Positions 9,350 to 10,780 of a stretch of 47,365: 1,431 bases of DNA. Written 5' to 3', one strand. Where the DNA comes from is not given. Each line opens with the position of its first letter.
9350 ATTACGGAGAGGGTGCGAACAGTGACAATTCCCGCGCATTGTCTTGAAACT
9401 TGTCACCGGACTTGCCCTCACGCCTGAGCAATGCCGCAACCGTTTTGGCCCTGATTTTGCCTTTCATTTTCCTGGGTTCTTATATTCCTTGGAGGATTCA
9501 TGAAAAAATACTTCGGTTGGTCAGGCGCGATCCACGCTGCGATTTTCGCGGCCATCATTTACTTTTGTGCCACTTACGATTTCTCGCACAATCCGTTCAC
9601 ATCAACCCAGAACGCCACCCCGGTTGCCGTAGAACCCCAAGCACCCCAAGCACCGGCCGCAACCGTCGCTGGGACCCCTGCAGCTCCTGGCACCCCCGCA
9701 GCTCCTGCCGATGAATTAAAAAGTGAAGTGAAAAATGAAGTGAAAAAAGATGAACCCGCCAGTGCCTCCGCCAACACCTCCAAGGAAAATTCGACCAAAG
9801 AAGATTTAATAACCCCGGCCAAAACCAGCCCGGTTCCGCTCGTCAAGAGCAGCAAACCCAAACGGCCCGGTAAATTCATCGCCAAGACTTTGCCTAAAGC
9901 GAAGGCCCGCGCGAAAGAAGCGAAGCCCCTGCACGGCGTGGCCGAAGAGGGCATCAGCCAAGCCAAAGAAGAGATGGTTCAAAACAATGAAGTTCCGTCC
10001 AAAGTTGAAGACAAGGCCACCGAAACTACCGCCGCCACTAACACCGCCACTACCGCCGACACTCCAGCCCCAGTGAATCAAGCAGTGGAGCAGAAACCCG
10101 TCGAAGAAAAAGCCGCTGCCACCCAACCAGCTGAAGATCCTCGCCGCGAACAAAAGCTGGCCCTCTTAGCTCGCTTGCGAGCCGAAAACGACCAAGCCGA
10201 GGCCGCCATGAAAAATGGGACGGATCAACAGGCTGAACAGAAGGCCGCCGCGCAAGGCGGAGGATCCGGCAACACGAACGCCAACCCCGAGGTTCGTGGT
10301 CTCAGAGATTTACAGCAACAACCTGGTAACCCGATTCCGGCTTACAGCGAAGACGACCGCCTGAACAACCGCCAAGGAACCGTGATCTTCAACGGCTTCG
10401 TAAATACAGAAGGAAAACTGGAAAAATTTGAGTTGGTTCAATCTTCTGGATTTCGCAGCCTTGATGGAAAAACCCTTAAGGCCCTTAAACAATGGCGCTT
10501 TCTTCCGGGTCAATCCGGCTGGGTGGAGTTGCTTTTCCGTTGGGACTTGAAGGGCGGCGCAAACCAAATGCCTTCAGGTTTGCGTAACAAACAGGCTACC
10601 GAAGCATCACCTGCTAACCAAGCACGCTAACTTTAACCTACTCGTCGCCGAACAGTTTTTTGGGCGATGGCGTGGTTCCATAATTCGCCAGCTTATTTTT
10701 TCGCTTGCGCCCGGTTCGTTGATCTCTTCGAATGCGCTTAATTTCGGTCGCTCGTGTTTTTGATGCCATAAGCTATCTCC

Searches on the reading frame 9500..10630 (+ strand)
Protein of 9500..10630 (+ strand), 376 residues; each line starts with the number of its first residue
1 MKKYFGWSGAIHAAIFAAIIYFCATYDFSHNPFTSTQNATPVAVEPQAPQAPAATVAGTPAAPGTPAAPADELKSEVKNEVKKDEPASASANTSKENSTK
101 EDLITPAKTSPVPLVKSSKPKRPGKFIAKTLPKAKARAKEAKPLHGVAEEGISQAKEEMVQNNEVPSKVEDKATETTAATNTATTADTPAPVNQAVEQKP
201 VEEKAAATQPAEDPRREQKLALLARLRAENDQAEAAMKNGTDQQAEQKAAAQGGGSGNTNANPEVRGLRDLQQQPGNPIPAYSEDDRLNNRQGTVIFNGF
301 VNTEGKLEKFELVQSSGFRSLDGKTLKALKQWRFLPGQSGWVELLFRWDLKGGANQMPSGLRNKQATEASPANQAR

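Call 51: search_protein_families(library=ncbifam, proteins=[window:9500-10630:+], max_evalue=0.00001)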
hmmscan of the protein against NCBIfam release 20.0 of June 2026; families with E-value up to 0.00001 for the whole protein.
window:9500-10630:+ (376 aa): 1 family
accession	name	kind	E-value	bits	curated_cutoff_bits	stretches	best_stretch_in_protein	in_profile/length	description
TIGR01352.1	tonB_Cterm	subfamily_domain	2.2e-09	37.5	27.1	1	280-341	1-63/76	TonB family protein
